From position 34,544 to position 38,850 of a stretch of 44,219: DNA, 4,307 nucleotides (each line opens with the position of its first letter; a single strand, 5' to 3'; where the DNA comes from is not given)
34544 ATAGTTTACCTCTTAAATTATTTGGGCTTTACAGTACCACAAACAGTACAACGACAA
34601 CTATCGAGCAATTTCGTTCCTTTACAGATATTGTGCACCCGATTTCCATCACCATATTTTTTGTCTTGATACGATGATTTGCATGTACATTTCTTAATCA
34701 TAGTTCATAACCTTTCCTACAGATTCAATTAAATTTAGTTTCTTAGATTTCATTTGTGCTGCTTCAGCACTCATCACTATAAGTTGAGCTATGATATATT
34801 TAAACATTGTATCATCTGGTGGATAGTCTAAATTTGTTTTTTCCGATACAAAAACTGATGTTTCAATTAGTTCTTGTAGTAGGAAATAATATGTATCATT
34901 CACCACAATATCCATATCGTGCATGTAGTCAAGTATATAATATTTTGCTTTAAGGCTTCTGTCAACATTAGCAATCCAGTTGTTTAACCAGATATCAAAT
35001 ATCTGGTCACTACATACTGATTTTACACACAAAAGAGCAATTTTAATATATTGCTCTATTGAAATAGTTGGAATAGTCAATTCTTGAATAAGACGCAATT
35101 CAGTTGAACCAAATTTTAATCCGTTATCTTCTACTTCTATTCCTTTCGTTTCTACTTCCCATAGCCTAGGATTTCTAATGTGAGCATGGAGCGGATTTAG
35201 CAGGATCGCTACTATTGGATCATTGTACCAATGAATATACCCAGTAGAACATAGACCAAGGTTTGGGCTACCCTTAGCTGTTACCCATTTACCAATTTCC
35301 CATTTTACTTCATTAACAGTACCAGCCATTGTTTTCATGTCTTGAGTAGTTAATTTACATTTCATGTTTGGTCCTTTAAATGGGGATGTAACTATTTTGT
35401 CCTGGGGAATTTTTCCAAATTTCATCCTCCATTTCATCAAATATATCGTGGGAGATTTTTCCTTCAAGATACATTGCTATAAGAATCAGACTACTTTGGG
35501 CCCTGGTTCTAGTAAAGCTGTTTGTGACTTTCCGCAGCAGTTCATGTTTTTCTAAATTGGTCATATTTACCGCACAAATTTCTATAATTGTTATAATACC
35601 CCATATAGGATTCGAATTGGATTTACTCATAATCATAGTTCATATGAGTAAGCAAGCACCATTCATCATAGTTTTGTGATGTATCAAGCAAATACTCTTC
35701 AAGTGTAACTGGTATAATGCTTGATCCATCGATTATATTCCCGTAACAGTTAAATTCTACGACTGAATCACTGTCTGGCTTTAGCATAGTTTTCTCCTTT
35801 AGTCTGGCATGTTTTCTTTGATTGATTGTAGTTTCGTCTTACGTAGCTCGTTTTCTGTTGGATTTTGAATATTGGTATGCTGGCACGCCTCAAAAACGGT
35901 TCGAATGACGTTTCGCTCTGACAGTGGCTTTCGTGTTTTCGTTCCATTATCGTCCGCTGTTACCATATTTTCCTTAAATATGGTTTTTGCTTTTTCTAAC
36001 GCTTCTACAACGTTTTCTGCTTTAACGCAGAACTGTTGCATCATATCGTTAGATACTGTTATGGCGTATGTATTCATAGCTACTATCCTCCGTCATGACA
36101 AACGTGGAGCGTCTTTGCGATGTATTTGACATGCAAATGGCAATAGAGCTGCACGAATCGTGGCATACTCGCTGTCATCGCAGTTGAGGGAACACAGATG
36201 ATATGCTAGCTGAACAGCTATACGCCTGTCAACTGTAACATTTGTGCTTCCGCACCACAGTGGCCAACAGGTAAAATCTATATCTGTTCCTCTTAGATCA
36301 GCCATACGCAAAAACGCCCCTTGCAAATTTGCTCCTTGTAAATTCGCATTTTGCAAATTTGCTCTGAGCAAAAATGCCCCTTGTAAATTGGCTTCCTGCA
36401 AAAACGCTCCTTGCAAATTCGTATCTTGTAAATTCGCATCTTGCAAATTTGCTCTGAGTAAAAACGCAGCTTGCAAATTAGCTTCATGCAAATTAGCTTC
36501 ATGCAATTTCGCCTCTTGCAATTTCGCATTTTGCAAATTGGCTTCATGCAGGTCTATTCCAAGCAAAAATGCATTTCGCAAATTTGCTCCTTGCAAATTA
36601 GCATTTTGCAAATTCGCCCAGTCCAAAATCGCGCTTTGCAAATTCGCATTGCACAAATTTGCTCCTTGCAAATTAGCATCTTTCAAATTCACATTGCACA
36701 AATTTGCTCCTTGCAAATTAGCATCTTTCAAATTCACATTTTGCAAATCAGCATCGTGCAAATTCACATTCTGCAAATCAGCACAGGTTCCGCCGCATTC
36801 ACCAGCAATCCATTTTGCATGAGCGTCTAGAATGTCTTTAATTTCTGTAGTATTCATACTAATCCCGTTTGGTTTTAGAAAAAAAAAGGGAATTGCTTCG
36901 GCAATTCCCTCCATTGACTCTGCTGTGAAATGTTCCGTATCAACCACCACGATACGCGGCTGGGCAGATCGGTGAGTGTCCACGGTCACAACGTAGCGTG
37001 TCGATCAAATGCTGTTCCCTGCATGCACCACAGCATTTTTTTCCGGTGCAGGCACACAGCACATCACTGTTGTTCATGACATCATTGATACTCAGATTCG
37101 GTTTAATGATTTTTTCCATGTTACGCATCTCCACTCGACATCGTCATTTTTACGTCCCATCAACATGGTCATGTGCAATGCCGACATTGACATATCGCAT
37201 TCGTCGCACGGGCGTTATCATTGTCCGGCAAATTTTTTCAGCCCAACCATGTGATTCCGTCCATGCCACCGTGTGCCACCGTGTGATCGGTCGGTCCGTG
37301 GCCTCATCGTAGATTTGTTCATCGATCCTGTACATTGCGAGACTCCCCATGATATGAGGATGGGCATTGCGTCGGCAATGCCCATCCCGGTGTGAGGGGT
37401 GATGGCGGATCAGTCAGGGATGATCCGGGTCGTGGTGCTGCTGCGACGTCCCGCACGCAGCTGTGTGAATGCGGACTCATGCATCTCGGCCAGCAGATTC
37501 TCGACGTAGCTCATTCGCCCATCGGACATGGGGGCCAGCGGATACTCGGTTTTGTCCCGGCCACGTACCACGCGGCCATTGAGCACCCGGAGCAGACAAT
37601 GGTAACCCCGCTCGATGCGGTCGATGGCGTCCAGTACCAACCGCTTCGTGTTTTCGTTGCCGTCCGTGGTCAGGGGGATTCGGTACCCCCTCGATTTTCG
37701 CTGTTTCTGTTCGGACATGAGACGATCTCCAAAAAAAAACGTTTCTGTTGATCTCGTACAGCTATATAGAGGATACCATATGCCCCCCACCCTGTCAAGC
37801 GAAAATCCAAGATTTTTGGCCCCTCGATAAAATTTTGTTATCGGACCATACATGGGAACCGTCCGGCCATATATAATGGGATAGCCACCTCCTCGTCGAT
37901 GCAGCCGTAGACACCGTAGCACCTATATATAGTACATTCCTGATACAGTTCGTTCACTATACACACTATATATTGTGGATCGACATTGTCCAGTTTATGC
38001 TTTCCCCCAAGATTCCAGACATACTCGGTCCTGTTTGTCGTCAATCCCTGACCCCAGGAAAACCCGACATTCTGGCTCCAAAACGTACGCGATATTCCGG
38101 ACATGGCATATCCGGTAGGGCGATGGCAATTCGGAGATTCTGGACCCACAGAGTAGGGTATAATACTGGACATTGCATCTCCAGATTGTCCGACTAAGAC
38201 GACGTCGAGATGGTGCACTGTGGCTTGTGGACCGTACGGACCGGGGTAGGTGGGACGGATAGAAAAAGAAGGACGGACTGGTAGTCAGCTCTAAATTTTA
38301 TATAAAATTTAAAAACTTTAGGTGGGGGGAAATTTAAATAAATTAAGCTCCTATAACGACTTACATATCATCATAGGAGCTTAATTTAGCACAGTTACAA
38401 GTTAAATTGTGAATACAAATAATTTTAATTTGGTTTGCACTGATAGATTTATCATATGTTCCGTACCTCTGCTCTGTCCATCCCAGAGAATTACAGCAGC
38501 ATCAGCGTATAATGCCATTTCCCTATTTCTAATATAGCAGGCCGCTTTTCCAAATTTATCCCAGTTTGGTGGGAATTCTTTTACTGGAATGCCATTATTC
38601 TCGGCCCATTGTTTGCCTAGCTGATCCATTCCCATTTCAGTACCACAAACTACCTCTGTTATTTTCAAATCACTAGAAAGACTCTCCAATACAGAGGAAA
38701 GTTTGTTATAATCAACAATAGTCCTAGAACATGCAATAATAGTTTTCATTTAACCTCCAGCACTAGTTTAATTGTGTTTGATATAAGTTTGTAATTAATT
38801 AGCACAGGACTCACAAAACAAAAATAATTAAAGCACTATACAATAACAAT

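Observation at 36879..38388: GC-rich four-ORF 'moron' with its own promoter and terminators and products of unknown family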

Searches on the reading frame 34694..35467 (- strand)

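Call 107: search_protein_families(library=pfam, max_evalue=0.1, proteins=[window:34694-35467:-])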
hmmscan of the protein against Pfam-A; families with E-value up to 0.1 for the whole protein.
window:34694-35467:- (257 aa): 1 family
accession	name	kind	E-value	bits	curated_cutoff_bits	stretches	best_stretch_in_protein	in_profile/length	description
PF24703.2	DUF7666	-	3.8e-07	30.9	27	1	38-135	5-92/95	Domain of unknown function (DUF7666)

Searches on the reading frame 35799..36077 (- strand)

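Call 107: search_protein_families(library=pfam, max_evalue=0.1, proteins=[window:35799-36077:-])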
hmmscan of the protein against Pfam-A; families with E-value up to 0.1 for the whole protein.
window:35799-36077:- (92 aa): 1 family
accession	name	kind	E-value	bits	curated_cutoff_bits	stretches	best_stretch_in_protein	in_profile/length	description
PF14662.11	KASH_CCD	-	0.0069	16.8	43.3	1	12-88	54-130/191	Coiled-coil region of CCDC155 or KASH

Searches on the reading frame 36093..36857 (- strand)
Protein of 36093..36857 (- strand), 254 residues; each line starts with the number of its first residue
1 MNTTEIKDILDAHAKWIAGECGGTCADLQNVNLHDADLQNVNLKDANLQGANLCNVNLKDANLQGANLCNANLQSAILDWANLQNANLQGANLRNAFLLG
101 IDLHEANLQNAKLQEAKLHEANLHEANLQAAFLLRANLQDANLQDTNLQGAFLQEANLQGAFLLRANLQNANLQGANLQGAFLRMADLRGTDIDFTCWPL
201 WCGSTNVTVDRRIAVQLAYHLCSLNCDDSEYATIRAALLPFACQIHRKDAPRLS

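Call 11: search_protein_families(library=pfam, max_evalue=1, proteins=[window:36093-36857:-])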
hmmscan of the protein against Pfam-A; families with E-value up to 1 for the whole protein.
window:36093-36857:- (254 aa): 6 families
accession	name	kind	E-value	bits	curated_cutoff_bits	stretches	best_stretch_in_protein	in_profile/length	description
PF00805.28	Pentapeptide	-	4.7e-49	163.9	20.2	6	81-118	1-38/40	Pentapeptide repeats (8 copies)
PF13599.13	Pentapeptide_4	-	1.2e-22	80.1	38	4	31-108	1-78/78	Pentapeptide repeat region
PF13576.12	Pentapeptide_3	-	1.3e-11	45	27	3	145-161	3-20/48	Pentapeptide repeats (9 copies)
PF25296.1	Decapeptide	-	0.00027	21.2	45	2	20-71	19-70/74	Decapeptide repeat region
PF03882.20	KicB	-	0.016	15.9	22.1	1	77-123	9-55/115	MukF winged-helix domain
PF02198.23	SAM_PNT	-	0.057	13.9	24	1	34-60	34-60/83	Sterile alpha motif (SAM)/Pointed domain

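Call 12: search_protein_families(library=phrogs, max_evalue=1, proteins=[window:36093-36857:-])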
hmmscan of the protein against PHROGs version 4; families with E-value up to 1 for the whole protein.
window:36093-36857:- (254 aa): 15 families
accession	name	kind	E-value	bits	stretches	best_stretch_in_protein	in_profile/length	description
phrog_7713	-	unknown function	3.2e-53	178.8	6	1-75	4-74/103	-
phrog_923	-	unknown function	3.7e-35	121.9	2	2-117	768-885/990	-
phrog_31265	-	unknown function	1.9e-28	101.1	2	92-181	60-149/264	-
phrog_15350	-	unknown function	3.4e-25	89.8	2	26-132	159-265/494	-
phrog_12514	-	unknown function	1.1e-17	65.3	2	100-193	148-241/287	-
phrog_31567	-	unknown function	3e-13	51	3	73-107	40-74/151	-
phrog_30240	-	unknown function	6.5e-12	46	2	24-148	131-255/438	-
phrog_7653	-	unknown function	1.7e-06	27.6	2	27-100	217-289/782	-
phrog_28766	-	tail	6e-05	22.6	2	95-168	138-211/472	tail fiber protein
phrog_36443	-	unknown function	0.0076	15.1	1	27-170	383-521/1238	-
phrog_29553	-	unknown function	0.034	14.9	0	57-95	21-60/63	-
phrog_30747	-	unknown function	0.093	12.6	1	30-141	18-129/431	-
phrog_29257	-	unknown function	0.13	12.6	1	53-182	131-264/358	-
phrog_34867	-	unknown function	0.16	13.3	0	77-114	38-75/112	-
phrog_1495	-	unknown function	0.73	11.5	0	156-171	18-33/71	-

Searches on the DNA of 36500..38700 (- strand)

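Call 7: search_rna_families(source=window, start=36500, end=38700, threshold=evalue, max_evalue=10, show_alignments=3)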
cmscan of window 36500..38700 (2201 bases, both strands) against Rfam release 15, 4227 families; matches with E-value up to 10: 15.
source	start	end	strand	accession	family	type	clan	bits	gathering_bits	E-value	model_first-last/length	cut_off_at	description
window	36813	36927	+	RF02070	STnc300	Gene; sRNA;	-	24.8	80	2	1-159/159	no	Salmonella enterica sRNA STnc300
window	38342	38385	-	RF00637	mir-276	Gene; miRNA;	-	22.8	62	0.016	25-68/90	no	mir-276 microRNA precursor family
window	38337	38390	-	RF03664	MIR6288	Gene; miRNA;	-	22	74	0.34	1-92/92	no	MIR6288 microRNA precursor family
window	38338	38398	-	RF02386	sau-19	Gene; sRNA;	-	20.7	80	1.6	1-75/75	no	Staphylococcus sRNA sau-19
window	36817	36913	+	RF01820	RsaE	Gene; sRNA;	-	20.6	79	2.1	1-112/112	no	RNA Staph. aureus E (RoxS)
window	38338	38389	+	RF00637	mir-276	Gene; miRNA;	-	19.8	62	0.13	21-72/90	no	mir-276 microRNA precursor family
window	38345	38382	-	RF00147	SNORD34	Gene; snRNA; snoRNA; CD-box;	CL00055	18.1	38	4.8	1-79/79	no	Small nucleolar RNA SNORD34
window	36573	36614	-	RF03995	mir-7957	Gene; miRNA;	-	18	76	6.1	1-59/59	no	mir-7957 microRNA precursor family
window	38337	38391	-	RF04172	MIR8675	Gene; miRNA;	-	17.9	90.8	6.2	1-95/95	no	MIR8675 microRNA precursor family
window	37762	37836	+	RF02273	FsrA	Gene;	-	17.8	80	1.3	1-83/83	no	FsrA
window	36608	36662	-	RF00853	mir-304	Gene; miRNA;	-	16.3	99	8.6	1-88/88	no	mir-304 microRNA precursor family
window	36880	36969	-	RF02617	SSRC10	Gene; sRNA;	-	16.2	56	6.7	1-113/113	no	Streptococcus sRNA 10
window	37358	37387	+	RF02353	BjrC68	Gene; sRNA;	-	13.5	39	3.9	12-41/82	no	Bradyrhizobiaceae sRNA BjrC68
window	38290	38357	+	RF02360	Yfr8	Gene; sRNA;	-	13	40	9.1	1-226/226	no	Cyanobacterial functional RNA 8/9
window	38308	38411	-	RF03150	RAGATH-15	Gene; sRNA;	-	11.9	199.5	6.3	104-216/299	no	RAGATH-15 RNA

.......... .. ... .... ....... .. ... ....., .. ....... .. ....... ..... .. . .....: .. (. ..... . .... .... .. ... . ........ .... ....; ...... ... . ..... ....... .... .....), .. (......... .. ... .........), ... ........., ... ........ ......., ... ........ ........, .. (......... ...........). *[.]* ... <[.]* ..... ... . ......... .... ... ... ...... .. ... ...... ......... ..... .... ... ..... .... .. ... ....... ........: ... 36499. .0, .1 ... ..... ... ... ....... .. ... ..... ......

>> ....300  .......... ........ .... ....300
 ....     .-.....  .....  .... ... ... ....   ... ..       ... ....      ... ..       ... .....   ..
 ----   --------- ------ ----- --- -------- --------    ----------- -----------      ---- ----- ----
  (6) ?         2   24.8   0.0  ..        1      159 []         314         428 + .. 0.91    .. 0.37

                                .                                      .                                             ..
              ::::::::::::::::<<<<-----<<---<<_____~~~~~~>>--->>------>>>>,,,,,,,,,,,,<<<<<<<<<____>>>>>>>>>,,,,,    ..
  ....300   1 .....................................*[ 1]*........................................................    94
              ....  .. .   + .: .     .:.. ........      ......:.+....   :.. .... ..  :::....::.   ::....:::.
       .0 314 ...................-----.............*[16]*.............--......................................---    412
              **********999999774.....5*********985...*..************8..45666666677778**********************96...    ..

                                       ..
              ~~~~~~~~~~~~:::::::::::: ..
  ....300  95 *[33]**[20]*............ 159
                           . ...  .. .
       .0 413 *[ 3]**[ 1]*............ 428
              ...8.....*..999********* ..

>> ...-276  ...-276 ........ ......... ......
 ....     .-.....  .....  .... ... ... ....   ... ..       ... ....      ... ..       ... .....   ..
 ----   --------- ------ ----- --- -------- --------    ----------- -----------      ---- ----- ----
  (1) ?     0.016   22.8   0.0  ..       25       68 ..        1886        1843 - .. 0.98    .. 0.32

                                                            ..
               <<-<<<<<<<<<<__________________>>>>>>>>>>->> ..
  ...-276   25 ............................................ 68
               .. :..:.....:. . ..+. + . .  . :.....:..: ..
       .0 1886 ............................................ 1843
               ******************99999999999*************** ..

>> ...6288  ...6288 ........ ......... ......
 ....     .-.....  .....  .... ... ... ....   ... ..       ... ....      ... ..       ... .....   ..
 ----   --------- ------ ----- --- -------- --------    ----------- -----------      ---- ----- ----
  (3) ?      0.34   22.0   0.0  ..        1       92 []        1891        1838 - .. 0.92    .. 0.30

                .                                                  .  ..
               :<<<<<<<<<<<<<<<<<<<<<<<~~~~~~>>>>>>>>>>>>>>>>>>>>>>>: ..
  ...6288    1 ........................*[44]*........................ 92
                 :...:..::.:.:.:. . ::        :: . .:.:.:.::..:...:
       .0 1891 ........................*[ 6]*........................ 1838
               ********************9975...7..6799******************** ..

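Call 8: search_dna_similar(query=window:36800-38450:-, collection=phages, mode=distant, max_rows=30)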
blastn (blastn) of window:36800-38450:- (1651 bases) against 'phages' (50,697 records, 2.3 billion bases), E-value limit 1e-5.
No match.

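Call 44: search_rna_families(sources=[L010, L011, L012, L013], threshold=evalue, max_evalue=1)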
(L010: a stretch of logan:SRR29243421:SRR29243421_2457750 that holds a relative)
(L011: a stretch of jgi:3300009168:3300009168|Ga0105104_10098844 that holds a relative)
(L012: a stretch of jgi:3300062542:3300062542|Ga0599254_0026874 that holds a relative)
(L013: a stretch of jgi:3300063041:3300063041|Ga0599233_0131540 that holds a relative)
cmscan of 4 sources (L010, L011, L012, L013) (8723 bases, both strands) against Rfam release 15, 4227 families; matches with E-value up to 1: 4.
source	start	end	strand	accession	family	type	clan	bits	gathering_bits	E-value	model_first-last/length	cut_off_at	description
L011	1357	1429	+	RF00005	tRNA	Gene; tRNA;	CL00001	72.2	29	1.1e-14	1-71/71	no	tRNA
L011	1413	1467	-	RF03640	mir-3747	Gene; miRNA;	-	23.2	63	0.5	1-67/67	no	mir-3747 microRNA precursor family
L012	917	967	+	RF00736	mir-320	Gene; miRNA;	-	22.9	55.5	0.15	1-76/76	no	mir-320 microRNA precursor family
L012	718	773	-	RF02475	GlsR6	Gene; snRNA; snoRNA; CD-box;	-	19.4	75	0.65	1-59/59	no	Small nucleolar RNA GlsR6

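Call 90: search_rna_families(sources=[L041, L043, L014, L042, L044], threshold=evalue, max_evalue=1)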
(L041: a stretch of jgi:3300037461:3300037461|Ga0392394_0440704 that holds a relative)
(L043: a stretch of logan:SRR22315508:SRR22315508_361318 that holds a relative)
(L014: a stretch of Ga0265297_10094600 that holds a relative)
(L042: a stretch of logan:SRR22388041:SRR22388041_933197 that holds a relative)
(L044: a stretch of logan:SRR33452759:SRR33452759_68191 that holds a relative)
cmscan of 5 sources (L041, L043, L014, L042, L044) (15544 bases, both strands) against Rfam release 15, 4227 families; matches with E-value up to 1: 2.
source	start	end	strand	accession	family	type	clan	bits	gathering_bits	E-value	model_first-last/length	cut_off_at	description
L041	1309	1377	+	RF00005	tRNA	Gene; tRNA;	CL00001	55.3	29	8.4e-10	1-69/71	3'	tRNA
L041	67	113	-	RF00032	Histone3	Cis-reg;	-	30.2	34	3.1e-05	1-46/46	no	Histone 3' UTR stem-loop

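Call 102: search_dna_similar(query=window:36880-38340:-, collection=plasmids, mode=distant, max_rows=10)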
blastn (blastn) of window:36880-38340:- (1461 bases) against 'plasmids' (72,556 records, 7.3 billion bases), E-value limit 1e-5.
No match.
